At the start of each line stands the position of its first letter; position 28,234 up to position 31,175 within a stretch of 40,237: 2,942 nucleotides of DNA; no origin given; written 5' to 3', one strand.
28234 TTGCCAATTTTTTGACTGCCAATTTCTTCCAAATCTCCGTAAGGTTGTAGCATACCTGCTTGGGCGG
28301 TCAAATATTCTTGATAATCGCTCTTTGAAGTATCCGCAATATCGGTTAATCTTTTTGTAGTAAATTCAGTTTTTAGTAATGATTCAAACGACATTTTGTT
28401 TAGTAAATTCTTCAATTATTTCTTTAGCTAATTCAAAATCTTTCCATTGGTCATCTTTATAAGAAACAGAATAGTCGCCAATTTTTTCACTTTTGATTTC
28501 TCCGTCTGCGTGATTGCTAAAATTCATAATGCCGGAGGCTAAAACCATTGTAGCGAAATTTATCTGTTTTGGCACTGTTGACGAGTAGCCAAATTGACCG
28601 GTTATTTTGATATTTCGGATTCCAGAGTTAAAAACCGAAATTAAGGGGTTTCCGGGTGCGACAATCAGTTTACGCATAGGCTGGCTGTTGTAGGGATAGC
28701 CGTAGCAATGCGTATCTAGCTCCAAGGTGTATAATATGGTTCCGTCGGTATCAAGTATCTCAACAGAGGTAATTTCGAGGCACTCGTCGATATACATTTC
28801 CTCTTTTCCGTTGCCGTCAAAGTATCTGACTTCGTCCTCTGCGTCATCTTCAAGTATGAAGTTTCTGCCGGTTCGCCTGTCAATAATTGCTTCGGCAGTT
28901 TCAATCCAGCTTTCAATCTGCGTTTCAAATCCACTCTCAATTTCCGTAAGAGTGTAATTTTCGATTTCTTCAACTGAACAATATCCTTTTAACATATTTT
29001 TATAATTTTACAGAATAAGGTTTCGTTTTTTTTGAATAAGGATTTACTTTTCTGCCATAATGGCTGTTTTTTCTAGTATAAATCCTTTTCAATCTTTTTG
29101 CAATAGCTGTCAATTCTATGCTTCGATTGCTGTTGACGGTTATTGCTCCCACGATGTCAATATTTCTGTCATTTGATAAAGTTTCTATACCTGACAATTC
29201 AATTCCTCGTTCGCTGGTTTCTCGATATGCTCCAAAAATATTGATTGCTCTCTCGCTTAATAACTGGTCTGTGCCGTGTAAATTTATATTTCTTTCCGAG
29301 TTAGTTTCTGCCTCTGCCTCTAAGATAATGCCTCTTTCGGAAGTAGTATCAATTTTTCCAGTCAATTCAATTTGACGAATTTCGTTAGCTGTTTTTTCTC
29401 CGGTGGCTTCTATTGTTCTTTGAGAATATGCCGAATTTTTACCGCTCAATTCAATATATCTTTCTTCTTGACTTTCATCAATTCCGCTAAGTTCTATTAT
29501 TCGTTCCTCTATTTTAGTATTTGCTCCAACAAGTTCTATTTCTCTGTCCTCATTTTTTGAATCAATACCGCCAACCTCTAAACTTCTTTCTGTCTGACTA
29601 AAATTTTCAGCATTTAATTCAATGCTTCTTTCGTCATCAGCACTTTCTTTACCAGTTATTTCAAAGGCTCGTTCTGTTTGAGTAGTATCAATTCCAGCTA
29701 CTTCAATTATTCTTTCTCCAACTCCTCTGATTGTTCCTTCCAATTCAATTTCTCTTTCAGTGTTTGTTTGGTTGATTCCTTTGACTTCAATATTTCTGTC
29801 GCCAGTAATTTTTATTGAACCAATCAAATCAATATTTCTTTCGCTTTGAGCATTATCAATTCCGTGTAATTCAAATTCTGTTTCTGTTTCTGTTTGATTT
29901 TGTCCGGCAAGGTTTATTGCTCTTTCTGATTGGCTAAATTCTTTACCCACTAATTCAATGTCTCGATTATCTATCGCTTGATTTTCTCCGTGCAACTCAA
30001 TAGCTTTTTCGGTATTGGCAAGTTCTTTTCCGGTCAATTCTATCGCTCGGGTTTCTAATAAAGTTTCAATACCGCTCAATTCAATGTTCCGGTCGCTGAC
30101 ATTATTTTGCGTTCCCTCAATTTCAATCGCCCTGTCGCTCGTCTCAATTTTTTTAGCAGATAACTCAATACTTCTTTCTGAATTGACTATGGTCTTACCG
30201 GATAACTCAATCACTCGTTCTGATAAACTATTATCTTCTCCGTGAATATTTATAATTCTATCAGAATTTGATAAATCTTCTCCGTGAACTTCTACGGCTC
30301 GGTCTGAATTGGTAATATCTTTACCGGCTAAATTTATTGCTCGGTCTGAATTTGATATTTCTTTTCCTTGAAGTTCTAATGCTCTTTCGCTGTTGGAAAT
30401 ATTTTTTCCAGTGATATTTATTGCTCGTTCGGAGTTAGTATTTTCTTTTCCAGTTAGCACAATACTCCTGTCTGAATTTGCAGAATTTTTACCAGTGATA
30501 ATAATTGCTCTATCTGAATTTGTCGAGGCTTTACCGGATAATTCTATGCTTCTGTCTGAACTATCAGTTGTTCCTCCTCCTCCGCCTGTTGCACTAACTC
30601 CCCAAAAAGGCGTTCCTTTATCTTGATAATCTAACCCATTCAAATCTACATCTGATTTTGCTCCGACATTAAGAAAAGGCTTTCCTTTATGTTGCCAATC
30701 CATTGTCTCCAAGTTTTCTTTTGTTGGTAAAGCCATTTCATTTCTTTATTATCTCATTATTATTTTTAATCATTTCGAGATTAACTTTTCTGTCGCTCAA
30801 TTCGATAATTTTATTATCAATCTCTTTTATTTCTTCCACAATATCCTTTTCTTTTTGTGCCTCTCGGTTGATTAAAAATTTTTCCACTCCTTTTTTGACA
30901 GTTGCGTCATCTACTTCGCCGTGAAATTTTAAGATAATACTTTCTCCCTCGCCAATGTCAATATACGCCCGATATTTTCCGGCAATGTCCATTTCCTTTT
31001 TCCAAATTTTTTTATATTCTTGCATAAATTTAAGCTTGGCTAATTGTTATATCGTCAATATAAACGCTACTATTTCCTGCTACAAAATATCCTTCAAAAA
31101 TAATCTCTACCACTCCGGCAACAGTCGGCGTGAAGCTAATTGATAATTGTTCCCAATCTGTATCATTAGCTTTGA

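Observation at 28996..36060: Seven-gene, ~7-kb accessory cassette between the major capsid gene and the head-tail adaptor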

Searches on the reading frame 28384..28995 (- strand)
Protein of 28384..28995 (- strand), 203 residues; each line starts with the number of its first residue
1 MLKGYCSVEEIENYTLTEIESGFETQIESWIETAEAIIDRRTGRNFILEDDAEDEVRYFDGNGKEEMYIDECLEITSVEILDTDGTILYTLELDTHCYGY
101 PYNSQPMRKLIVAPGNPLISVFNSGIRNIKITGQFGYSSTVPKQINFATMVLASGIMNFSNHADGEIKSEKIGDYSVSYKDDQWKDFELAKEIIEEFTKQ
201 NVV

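Call 4: search_protein_families(library=pfam, max_evalue=0.01, proteins=[window:28384-28995:-])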
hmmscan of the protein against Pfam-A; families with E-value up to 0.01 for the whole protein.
window:28384-28995:- (203 aa): 1 family
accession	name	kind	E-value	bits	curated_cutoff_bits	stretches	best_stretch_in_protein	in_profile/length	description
PF20557.3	DnaT_2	-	0.00099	19.5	27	1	138-187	86-143/168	Putative DnaT-like ssDNA binding protein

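Call 5: search_protein_families(library=phrogs, max_evalue=0.01, proteins=[window:28384-28995:-])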
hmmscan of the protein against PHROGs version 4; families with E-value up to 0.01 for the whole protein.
window:28384-28995:- (203 aa): 4 families
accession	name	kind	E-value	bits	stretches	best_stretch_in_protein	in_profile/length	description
phrog_442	-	connector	5.5e-15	56.4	1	7-183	89-246/270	head-tail adaptor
phrog_4931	-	connector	1.8e-05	25.8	1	138-200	51-115/130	head-tail adaptor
phrog_132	-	connector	0.00022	22.2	1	140-202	50-110/124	head-tail adaptor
phrog_541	-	connector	0.00052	21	0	146-183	56-97/129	head-tail adaptor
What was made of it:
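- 28384..28995 (-): Head-tail adaptor (downstream flank of the slot). phrog_442 5.5e-15 (call 5).
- On HK97 gp6-like head-tail adaptor (flank 28384-28995): phrog_442 5.5e-15, plus phrog_4931 and phrog_132 on the C-terminal 60 aa (call 5).
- Checked: 28384-28995 is a head-tail adaptor (phrog_442 5.5e-15; call 5).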

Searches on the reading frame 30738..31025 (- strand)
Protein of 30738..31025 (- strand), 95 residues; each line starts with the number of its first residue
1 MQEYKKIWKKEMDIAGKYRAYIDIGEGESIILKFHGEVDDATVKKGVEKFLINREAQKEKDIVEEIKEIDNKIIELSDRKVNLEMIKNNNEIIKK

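Call 4: search_protein_families(library=pfam, max_evalue=0.01, proteins=[window:30738-31025:-])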
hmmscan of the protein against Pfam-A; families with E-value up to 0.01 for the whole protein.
window:30738-31025:- (95 aa): 0 families

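Call 5: search_protein_families(library=phrogs, max_evalue=0.01, proteins=[window:30738-31025:-])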
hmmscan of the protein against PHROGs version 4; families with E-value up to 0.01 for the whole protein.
window:30738-31025:- (95 aa): 1 family
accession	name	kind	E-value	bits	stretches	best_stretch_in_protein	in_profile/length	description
phrog_35483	-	unknown function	0.007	17.3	0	62-86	16-40/62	-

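Call 102: search_protein_families(library=pfam, max_evalue=0.1, proteins=[window:30738-31025:-])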
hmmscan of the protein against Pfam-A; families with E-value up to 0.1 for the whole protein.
window:30738-31025:- (95 aa): 1 family
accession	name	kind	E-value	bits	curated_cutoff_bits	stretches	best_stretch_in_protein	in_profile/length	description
PF02873.21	MurB_C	-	0.053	14.1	27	1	37-84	48-95/99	UDP-N-acetylenolpyruvoylglucosamine reductase, C-terminal domain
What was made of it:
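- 30738..31025 (-): p95: small, charged, probably helical protein that travels with p787. No family match (calls 4, 5, 102).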
